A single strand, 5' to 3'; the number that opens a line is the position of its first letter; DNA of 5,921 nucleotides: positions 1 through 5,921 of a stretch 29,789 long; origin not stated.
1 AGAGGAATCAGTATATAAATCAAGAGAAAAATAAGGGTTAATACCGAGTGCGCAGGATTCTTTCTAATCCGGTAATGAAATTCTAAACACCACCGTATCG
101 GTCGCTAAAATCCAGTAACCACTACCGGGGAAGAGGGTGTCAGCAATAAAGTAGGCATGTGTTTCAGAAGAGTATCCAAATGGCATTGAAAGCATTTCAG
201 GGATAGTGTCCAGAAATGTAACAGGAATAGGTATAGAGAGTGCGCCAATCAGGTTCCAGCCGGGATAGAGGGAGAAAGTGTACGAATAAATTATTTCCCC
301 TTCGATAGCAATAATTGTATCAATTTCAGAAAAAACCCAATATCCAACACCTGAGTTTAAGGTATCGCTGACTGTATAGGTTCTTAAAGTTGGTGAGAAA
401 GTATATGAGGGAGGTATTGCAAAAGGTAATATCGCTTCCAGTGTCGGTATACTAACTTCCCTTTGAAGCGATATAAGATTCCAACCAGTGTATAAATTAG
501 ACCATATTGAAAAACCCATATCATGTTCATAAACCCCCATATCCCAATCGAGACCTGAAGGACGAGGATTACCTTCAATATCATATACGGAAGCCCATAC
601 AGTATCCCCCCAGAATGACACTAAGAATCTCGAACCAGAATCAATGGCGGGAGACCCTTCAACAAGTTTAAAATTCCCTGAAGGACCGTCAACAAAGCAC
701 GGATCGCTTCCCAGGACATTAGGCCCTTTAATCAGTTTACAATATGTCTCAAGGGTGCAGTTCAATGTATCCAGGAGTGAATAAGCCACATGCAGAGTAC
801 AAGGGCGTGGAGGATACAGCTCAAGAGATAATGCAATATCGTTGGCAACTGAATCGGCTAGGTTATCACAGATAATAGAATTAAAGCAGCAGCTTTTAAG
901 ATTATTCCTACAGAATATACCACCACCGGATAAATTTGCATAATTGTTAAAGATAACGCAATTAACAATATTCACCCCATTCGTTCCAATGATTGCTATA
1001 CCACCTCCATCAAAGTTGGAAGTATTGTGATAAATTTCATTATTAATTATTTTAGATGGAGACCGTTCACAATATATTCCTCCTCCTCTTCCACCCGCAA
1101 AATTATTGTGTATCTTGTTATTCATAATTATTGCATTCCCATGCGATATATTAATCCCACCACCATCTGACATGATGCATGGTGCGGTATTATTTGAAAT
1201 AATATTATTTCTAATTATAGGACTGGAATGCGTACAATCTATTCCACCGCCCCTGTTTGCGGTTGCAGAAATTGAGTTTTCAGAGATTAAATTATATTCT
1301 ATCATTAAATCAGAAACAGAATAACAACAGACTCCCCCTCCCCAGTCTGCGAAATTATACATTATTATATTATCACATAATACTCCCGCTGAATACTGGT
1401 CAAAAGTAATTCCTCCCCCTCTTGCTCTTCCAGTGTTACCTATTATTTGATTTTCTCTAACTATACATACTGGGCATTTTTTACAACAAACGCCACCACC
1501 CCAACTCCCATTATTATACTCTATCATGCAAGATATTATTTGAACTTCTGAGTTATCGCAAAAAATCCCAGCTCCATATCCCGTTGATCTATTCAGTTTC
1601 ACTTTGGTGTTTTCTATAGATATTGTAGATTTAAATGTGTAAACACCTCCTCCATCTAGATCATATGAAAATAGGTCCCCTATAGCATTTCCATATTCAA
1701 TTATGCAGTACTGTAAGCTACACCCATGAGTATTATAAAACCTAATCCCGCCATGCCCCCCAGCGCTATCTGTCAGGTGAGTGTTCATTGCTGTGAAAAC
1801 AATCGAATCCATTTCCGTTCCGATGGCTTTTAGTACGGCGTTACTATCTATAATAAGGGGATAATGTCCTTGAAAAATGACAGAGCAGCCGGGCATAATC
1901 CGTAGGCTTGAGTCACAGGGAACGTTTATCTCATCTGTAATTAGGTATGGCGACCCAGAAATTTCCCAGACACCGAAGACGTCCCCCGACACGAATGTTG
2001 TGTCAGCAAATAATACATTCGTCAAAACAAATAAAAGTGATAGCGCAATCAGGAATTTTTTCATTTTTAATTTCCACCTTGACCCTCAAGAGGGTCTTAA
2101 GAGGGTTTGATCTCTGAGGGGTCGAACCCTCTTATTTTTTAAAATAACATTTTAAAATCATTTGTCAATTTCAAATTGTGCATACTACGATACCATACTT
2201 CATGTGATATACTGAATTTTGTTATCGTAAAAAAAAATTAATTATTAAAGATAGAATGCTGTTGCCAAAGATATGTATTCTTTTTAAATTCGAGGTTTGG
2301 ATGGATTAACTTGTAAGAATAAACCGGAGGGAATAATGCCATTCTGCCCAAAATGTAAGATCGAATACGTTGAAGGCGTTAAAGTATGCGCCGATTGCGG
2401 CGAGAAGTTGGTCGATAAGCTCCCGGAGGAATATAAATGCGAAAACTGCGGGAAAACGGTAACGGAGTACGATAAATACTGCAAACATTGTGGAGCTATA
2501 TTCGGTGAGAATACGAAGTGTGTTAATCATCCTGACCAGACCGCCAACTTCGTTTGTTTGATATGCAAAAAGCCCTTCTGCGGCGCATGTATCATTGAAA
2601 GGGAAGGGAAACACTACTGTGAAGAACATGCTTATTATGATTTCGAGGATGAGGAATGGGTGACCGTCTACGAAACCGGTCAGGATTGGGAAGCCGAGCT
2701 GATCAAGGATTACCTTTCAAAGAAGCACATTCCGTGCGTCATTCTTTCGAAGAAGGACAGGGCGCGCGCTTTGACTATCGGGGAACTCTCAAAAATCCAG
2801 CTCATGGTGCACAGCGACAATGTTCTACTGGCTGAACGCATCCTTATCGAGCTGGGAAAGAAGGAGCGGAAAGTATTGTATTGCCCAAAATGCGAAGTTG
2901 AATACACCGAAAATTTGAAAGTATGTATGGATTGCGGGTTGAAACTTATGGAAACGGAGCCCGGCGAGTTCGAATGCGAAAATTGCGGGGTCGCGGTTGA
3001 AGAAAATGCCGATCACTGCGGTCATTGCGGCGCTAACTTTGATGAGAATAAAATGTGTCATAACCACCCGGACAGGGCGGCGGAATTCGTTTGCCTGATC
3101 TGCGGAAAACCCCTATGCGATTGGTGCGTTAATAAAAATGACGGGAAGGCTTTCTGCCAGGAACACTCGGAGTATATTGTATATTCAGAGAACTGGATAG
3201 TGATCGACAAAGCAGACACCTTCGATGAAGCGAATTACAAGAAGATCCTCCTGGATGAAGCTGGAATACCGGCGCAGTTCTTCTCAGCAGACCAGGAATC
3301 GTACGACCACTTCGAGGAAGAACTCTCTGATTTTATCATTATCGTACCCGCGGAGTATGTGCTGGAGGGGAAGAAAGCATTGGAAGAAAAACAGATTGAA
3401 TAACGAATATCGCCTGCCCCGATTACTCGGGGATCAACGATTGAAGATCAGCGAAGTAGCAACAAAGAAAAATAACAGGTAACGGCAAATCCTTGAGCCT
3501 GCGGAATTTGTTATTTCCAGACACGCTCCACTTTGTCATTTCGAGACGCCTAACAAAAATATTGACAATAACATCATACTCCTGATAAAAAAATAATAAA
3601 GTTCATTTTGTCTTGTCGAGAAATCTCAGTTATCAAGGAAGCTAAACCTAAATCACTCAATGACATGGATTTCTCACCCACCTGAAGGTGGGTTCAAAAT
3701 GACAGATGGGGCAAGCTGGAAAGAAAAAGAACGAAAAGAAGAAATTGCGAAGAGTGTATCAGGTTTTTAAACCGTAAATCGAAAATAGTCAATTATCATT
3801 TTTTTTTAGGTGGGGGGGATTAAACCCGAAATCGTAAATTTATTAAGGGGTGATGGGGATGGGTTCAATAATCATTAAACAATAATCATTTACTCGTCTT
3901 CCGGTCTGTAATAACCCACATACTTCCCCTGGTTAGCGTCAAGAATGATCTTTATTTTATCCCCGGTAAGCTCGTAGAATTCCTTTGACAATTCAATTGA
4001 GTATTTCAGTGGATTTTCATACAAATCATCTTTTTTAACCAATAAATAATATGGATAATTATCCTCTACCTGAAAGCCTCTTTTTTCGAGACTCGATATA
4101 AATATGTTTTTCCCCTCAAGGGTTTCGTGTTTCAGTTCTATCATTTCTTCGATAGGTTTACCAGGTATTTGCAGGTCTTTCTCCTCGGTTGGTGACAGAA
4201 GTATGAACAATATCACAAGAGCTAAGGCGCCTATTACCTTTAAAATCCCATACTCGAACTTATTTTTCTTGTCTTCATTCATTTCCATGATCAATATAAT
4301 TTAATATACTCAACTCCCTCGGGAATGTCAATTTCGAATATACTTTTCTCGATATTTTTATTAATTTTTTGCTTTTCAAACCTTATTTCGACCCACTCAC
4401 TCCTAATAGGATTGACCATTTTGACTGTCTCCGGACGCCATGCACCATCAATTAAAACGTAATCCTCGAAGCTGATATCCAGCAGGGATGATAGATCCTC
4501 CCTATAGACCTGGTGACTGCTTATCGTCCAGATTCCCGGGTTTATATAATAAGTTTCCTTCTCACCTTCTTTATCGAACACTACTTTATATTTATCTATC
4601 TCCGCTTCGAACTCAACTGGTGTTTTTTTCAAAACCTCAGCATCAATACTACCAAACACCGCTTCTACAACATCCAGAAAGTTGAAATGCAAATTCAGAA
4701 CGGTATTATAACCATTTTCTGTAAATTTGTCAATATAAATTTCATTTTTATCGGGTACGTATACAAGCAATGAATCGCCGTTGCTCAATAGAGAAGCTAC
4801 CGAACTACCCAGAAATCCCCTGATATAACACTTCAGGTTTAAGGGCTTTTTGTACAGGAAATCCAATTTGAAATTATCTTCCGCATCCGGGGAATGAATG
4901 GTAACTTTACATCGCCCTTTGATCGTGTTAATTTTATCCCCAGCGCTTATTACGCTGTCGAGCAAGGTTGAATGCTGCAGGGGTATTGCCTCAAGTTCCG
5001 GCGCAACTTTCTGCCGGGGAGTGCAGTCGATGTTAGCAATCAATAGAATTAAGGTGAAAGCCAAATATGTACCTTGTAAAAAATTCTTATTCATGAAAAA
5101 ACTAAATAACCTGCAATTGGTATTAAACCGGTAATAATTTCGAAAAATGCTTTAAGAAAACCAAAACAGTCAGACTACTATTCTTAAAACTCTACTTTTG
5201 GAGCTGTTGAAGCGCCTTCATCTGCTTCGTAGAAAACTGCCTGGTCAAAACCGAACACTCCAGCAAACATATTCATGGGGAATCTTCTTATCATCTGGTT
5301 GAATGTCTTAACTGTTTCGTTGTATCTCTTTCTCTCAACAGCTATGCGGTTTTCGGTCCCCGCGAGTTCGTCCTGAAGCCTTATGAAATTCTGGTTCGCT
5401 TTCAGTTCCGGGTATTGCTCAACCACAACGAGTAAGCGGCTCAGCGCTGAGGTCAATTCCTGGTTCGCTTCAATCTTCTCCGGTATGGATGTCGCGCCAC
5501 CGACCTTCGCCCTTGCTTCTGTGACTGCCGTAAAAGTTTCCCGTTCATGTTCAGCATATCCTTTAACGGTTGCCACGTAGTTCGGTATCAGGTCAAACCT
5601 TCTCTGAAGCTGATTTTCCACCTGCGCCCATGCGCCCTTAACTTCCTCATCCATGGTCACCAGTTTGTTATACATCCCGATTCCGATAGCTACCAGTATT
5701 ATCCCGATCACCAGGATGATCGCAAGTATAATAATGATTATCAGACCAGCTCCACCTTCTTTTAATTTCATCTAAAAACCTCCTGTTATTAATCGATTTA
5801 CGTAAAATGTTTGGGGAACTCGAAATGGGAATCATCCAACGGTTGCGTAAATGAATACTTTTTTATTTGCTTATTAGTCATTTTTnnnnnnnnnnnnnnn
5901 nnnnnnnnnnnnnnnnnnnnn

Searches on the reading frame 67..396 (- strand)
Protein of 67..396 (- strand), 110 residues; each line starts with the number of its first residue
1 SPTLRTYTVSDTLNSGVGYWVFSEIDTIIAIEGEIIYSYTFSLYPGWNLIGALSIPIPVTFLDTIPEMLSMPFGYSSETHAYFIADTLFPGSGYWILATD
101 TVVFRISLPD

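Call 54: search_protein_families(library=ncbifam, proteins=[window:67-396:-], max_evalue=1)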
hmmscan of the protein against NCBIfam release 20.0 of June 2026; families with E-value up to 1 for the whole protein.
seq(110 aa): 1 family
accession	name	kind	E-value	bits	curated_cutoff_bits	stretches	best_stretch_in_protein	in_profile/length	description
TIGR02730.1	carot_isom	equivalog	0.15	10.9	586.9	1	64-99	444-479/493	carotenoid isomerase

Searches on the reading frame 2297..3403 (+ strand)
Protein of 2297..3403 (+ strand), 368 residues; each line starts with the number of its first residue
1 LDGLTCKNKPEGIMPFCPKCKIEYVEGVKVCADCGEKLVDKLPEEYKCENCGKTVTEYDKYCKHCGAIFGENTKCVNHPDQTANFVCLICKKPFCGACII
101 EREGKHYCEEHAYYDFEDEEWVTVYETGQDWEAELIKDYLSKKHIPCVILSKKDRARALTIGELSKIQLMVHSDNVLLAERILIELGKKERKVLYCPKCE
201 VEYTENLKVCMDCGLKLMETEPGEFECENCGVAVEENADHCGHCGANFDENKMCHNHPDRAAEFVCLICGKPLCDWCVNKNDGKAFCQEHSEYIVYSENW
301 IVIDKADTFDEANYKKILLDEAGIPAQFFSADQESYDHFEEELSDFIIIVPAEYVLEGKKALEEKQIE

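Call 7: search_protein_families(library=ncbifam, proteins=[window:2297-3403:+], max_evalue=0.00001)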
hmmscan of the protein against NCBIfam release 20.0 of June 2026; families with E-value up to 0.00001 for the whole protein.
window:2297-3403:+ (368 aa): 2 families
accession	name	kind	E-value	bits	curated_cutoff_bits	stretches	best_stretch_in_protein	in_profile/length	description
NF049953.1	ribbon_DG_selen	exception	1.7e-12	47.6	130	0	191-220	3-32/172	zinc ribbon-containing (seleno)protein DG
NF011149.0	PRK14559.1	equivalog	1.2e-07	30.9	374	0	15-76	2-58/642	serine/threonine phosphatase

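Call 8: search_protein_families(library=pfam, proteins=[window:2297-3403:+], max_evalue=0.0001)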
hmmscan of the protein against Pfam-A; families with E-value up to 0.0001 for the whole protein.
window:2297-3403:+ (368 aa): 5 families
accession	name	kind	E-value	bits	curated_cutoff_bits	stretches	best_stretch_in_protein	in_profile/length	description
PF12773.13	DZR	-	5e-12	46.2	27.3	2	17-66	1-45/45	Double zinc ribbon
PF09413.15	DUF2007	-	8.6e-10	39.1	25.7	1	121-186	1-65/66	Putative prokaryotic signal transducing protein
PF00643.29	zf-B_box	-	2.1e-07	31.4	24.1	0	250-278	2-30/42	B-box zinc finger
PF13240.11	Zn_Ribbon_1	-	3.3e-07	30.3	25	0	47-67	1-21/23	zinc-ribbon domain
PF13248.11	Zn_ribbon_3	-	3.6e-05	23.5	27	0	44-67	1-24/26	zinc-ribbon domain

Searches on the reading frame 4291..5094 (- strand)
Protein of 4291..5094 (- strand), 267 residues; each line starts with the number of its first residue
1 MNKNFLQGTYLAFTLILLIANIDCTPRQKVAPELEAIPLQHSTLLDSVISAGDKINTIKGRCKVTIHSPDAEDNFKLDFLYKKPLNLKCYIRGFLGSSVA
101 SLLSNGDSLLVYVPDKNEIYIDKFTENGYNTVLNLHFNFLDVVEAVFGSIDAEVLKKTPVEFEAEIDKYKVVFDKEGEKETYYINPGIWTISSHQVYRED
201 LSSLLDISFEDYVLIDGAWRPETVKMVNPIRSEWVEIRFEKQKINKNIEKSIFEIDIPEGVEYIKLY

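Call 7: search_protein_families(library=ncbifam, proteins=[window:4291-5094:-], max_evalue=0.00001)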
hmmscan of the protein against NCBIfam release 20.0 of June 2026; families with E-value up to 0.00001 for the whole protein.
window:4291-5094:- (267 aa): 1 family
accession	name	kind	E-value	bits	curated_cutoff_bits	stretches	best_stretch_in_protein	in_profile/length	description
NF053559.1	LolB1_Flavo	equivalog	9.1e-11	41.7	50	1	13-247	2-235/244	lipoprotein insertase outer membrane protein LolB1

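Call 8: search_protein_families(library=pfam, proteins=[window:4291-5094:-], max_evalue=0.0001)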
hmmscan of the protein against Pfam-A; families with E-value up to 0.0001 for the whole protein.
window:4291-5094:- (267 aa): 1 family
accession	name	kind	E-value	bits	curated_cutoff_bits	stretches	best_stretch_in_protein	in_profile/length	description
PF14125.13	DUF4292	-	3.4e-10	40.4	23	1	54-262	3-207/209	Domain of unknown function (DUF4292)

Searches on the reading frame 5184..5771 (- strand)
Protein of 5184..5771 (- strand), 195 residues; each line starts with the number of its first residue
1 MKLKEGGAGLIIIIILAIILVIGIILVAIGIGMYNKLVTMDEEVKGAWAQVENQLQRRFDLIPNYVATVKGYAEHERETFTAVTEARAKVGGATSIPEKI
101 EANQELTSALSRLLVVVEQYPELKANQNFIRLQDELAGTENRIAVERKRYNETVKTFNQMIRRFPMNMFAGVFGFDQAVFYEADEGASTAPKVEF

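Call 7: search_protein_families(library=ncbifam, proteins=[window:5184-5771:-], max_evalue=0.00001)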
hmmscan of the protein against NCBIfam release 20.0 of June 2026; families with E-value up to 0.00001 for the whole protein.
window:5184-5771:- (195 aa): 1 family
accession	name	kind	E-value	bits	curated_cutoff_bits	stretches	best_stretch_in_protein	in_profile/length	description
NF040966.1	MamQ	equivalog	8.5e-30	103.8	250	2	101-193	107-202/221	magnetosome protein MamQ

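Call 8: search_protein_families(library=pfam, proteins=[window:5184-5771:-], max_evalue=0.0001)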
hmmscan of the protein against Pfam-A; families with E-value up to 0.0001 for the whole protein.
window:5184-5771:- (195 aa): 1 family
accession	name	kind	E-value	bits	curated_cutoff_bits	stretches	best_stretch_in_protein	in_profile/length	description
PF04011.17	LemA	-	7.8e-63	211.2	26.2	1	47-195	1-149/149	LemA family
